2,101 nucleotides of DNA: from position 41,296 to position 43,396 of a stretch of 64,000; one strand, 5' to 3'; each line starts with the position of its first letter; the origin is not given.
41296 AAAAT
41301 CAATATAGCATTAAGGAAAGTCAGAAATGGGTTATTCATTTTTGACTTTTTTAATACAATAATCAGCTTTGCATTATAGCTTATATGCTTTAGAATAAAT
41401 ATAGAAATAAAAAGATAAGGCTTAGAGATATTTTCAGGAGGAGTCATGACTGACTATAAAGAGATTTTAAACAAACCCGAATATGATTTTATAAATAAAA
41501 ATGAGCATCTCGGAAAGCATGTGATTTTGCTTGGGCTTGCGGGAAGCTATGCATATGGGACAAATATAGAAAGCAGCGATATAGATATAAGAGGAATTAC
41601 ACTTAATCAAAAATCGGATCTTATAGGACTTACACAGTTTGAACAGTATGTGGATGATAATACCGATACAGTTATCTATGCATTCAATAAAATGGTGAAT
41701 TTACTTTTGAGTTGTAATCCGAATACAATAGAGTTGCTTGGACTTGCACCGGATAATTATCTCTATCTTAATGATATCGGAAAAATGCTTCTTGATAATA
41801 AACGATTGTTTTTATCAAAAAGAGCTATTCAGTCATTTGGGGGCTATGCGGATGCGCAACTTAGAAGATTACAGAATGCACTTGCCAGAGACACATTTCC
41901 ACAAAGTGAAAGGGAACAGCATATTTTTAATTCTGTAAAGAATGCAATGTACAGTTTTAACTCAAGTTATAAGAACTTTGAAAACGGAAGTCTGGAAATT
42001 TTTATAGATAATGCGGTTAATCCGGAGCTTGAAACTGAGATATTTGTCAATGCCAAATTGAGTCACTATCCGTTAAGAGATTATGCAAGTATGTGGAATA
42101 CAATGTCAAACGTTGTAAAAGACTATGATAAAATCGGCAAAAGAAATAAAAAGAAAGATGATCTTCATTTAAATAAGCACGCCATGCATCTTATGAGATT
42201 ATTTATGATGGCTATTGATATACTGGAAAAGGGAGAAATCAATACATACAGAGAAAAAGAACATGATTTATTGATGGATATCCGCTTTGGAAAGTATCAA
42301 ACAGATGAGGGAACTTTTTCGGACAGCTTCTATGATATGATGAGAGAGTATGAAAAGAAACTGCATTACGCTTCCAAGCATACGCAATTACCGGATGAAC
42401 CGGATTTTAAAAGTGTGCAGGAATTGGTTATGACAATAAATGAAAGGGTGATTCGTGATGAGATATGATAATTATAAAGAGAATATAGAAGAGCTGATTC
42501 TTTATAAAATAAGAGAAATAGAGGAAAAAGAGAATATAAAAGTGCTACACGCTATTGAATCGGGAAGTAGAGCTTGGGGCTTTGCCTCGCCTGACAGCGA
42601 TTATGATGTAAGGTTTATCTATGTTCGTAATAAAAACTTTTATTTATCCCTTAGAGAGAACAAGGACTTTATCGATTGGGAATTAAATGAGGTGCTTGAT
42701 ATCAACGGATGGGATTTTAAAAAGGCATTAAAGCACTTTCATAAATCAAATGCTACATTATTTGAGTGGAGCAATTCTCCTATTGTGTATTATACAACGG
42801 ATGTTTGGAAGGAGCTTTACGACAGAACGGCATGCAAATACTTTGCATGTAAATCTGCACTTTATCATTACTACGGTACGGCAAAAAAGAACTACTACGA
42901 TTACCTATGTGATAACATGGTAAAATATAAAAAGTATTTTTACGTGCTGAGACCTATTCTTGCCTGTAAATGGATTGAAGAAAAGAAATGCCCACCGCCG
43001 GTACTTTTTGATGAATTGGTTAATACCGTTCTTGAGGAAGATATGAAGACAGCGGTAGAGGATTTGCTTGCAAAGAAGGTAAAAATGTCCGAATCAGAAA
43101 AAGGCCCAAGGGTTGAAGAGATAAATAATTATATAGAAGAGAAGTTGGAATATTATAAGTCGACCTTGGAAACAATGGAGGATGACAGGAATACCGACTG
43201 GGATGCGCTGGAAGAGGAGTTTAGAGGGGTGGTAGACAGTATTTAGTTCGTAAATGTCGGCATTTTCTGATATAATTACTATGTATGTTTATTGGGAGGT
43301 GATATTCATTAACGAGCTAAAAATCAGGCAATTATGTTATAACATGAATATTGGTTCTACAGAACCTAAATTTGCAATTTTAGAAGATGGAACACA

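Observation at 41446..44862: Uncharacterised four-gene cassette: two COG3541-type nucleotidyltransferases, a HipA-family kinase and a DUF3037-like protein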

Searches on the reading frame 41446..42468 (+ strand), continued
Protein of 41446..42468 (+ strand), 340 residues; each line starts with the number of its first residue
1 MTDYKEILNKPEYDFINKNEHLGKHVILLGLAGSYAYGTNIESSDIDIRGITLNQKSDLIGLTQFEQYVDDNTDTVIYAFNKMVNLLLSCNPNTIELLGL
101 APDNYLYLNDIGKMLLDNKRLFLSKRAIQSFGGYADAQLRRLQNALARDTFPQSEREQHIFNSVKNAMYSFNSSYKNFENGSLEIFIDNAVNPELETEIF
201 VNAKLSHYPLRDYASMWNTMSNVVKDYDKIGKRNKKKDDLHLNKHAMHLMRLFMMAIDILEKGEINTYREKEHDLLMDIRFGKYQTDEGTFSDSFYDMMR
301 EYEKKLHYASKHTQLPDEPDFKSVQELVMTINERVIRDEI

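Call 82: search_protein_families(library=padloc, proteins=[L060:9022-9915:+, L007:10580-11947:+, L086:7834-9429:+, L068:2032-4431:+, L054:283-3987:+, L009:5016-5333:+, L087:6222-6872:+, L063:7111-7689:+, L007:6929-7453:+, L054:3999-4343:+], max_evalue=0.001)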
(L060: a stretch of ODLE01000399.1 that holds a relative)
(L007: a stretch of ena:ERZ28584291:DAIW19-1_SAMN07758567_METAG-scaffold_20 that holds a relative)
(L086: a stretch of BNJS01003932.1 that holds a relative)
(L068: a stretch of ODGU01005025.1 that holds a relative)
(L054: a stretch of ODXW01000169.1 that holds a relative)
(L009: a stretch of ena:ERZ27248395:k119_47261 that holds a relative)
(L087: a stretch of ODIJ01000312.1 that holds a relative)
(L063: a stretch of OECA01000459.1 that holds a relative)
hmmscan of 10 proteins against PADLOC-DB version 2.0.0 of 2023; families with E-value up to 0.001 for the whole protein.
L060:9022-9915:+ (297 aa): 9 families
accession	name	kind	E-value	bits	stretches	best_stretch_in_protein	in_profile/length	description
PDLC04840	PDC-S04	-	1.3e-38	131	1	86-276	10-208/227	-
PDLC04836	PDC-S04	-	3.4e-38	129.2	1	88-273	26-217/244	-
PDLC04837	PDC-S04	-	2.4e-32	110.1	1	83-279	21-219/234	-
PDLC03963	SoFic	-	1.1e-28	98.7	1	84-257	53-227/361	-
PDLC04839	PDC-S04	-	7.1e-19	66.3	1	96-282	7-200/205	-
PDLC04838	PDC-S04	-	1.7e-09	35.8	1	204-285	124-203/209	-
PDLC04966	PDC-S24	-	9.4e-07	26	1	145-252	229-346/497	-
PDLC04841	PDC-S04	-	9.1e-06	23.5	1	137-271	129-257/292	-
PDLC04842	PDC-S04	-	3.7e-05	21.5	1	153-271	47-159/202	-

L007:10580-11947:+ (455 aa): 21 families
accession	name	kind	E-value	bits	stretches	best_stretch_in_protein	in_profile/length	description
PDLC04141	capP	-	1e-22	78.8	1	21-168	8-151/242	capP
PDLC04839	PDC-S04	-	3e-19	67.5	1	317-442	77-201/205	-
PDLC04840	PDC-S04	-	1.9e-14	52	1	236-430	17-203/227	-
PDLC04836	PDC-S04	-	2.7e-14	51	1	346-432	133-218/244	-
PDLC04776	PDC-M69B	-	6.4e-14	50.3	1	66-216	64-217/272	-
PDLC04837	PDC-S04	-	1.1e-12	45.8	1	364-439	145-220/234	-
PDLC04838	PDC-S04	-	1.2e-11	42.8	1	318-443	82-202/209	-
PDLC03963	SoFic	-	4.7e-10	37.4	1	332-409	151-220/361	-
PDLC03949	RmrA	-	5e-10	36.8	1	68-168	174-263/363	-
PDLC03950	RmrA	-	4.9e-08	30.4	1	66-173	179-277/369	-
PDLC03945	RmrA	-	1.1e-06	26.1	1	41-174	166-296/394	-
PDLC03953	RmrA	-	3.3e-06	24.5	1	67-172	192-284/373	-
PDLC03946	RmrA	-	4.1e-06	23.8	1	63-140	170-243/357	-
PDLC04842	PDC-S04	-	6.6e-06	24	1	370-430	99-159/202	-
PDLC04841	PDC-S04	-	1.5e-05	22.8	1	317-430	158-257/292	-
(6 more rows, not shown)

L086:7834-9429:+ (531 aa): 2 families
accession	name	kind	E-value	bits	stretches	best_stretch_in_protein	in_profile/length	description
PDLC01268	CasR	-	0.00015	19.8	0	437-499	111-169/179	"CAS-I,CAS-II,CAS-III,CAS-IV,CAS-V,CAS-VI; associated_signaling"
PDLC02267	AbiEi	-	0.00029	18.4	0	448-501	2-56/252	AbiEi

L068:2032-4431:+ (799 aa): 2 families
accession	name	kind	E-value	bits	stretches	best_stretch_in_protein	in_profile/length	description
PDLC03834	BnzB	-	2.8e-44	150.1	2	12-255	126-375/504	-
PDLC04407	PDC-M09A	-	7.9e-09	33.4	1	581-749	80-240/282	-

L054:283-3987:+ (1234 aa): 19 families
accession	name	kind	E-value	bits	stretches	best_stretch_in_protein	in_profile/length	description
PDLC05065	PDC-S68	-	0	1525.5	1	2-1231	5-1219/1221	-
PDLC05066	PDC-S68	-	8.5e-174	578.5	1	1-1229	1-1199/1202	-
PDLC05064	PDC-S68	-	1.1e-138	461.9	1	2-1229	70-1250/1273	-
PDLC01734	typeIV_RecD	-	1.3e-49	167.2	2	478-755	213-486/763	RecD_0_IVD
PDLC01148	RecD_like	-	2.9e-41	139.6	2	392-754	133-454/719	RecD/Tra ATPase fused to N-terminal HHH domain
PDLC04475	PDC-M16A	-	6.3e-19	65.9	2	601-748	18-186/721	-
PDLC04476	PDC-M16A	-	7.1e-19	65.7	2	616-747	25-182/691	-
PDLC05035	PDC-S53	-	6.8e-18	62.1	2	594-748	487-621/900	-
PDLC04472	PDC-M16A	-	1.8e-14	51.1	2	585-747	211-394/930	-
PDLC04474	PDC-M16A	-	1e-10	38.7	1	597-751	218-384/917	-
PDLC04140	mad8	-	1.2e-06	26.3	1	603-729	14-109/314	mads_8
PDLC05067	PDC-S69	-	6.2e-05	20.8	1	1106-1201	169-260/289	-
PDLC02372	Nhi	-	7.7e-05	19.5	1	606-741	191-299/470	-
PDLC03921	MkoA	-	8.2e-05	18.4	1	707-746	1300-1336/1607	-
PDLC00122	GajB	-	8.8e-05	19.6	0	1011-1067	421-479/502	UrvD helicase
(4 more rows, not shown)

L009:5016-5333:+ (105 aa): 15 families
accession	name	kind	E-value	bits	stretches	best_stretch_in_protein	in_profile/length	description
PDLC04142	capH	-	2.9e-14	52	1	1-99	4-100/103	capH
PDLC03665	Control_protein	-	9e-12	43.1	1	6-68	11-74/77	control protein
PDLC04775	PDC-M69A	-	1.2e-09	36.6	1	4-94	8-100/113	-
PDLC02926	HTH_VI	-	5.6e-09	34.1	1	4-67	2-65/92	-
PDLC03951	RmrA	-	4.5e-07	27.2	1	6-90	11-95/400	-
PDLC03536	REase_II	-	9.7e-06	23.4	1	7-69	14-76/237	Type II restriction enzyme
PDLC03954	RmrA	-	2.8e-05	21.2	1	6-96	13-104/380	-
PDLC03949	RmrA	-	3.6e-05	20.8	1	5-88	4-88/363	-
PDLC03947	RmrA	-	7.5e-05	19.7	1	4-83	12-92/383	-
PDLC03946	RmrA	-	8.8e-05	19.4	1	5-85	4-85/357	-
PDLC03952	RmrA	-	0.00018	18.5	1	4-66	23-85/395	-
PDLC03950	RmrA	-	0.00023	18.3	1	6-101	5-101/369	-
PDLC03953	RmrA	-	0.00031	18.1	1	5-57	7-59/373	-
PDLC03956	RmrA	-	0.00044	17.4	1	9-88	14-93/399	-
PDLC03944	RmrA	-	0.00059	17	1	6-94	9-98/384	-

L087:6222-6872:+ (216 aa): 0 families

L063:7111-7689:+ (192 aa): 0 families

L007:6929-7453:+ (174 aa): 0 families

L054:3999-4343:+ (114 aa): 0 families

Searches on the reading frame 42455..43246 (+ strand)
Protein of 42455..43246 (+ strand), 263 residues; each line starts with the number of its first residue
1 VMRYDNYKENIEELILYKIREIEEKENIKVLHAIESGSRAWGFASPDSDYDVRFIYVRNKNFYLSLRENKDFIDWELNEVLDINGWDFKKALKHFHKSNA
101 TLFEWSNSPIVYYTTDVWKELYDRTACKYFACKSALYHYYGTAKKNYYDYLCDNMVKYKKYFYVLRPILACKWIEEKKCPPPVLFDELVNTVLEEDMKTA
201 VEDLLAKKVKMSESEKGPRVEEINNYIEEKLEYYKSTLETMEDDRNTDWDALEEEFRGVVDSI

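Call 3: search_protein_families(library=pfam, proteins=[window:42455-43246:+], max_evalue=1)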
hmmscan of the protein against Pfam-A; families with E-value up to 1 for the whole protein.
window:42455-43246:+ (263 aa): 6 families
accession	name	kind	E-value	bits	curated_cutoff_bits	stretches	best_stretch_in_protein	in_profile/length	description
PF10127.15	RlaP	-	3.3e-84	282.9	23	1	12-256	2-247/249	RNA repair pathway DNA polymerase beta family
PF01909.29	NTP_transf_2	-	0.0062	17.3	21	1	27-79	13-63/93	Nucleotidyltransferase domain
PF18765.7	Polbeta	-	0.011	16.4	26.9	1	19-84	3-67/93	Polymerase beta, Nucleotidyltransferase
PF03943.19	TAP_C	-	0.025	14.6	21.3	1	81-101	21-41/49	TAP C-terminal domain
PF14684.11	Tricorn_C1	-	0.1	13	24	1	242-263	23-44/59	Tricorn protease C1 domain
PF19959.4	EAD4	-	0.21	12.6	27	1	145-247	5-90/123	Effector-associated domain 4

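Call 4: search_protein_families(library=padloc, proteins=[window:42455-43246:+], max_evalue=1)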
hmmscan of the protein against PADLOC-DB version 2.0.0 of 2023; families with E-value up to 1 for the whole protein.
window:42455-43246:+ (263 aa): 1 family
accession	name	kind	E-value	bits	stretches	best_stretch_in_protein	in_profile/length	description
PDLC04907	PDC-S09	-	0.046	11.8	1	26-55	23-52/114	-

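Call 5: search_protein_families(library=ncbifam, proteins=[window:42455-43246:+], max_evalue=1)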
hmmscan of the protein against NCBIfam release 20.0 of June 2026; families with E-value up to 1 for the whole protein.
window:42455-43246:+ (263 aa): 2 families
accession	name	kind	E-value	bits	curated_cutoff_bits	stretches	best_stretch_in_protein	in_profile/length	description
NF047752.1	MntA_antitoxin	equivalog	0.025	14.5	60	1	27-62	4-39/106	type VII toxin-antitoxin system MntA family adenylyltransferase antitoxin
NF050799.1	TA_anti_VapB_Sulfo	equivalog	0.13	12.9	60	1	6-33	20-47/69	type II toxin-antitoxin system VapB family antitoxin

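Call 34: search_solved_structures(query=window:42455-43246:+, max_evalue=0.01, show_alignments=1)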
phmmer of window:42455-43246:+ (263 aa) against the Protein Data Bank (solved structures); distinct sequences matched with E-value up to 0.01: 0.

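Call 53: search_protein_families(library=phrogs, proteins=[window:42455-43246:+], max_evalue=0.01)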
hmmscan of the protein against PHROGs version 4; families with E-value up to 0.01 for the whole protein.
window:42455-43246:+ (263 aa): 3 families
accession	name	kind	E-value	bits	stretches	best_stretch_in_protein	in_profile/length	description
phrog_14344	-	DNA, RNA and nucleotide metabolism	3.6e-66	224.6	1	9-238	8-239/262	nucleotidyltransferase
phrog_388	-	DNA, RNA and nucleotide metabolism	5.4e-10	39.8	1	20-223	28-192/351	nucleotidyltransferase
phrog_32942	-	unknown function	0.00029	21.1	1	18-58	27-67/332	-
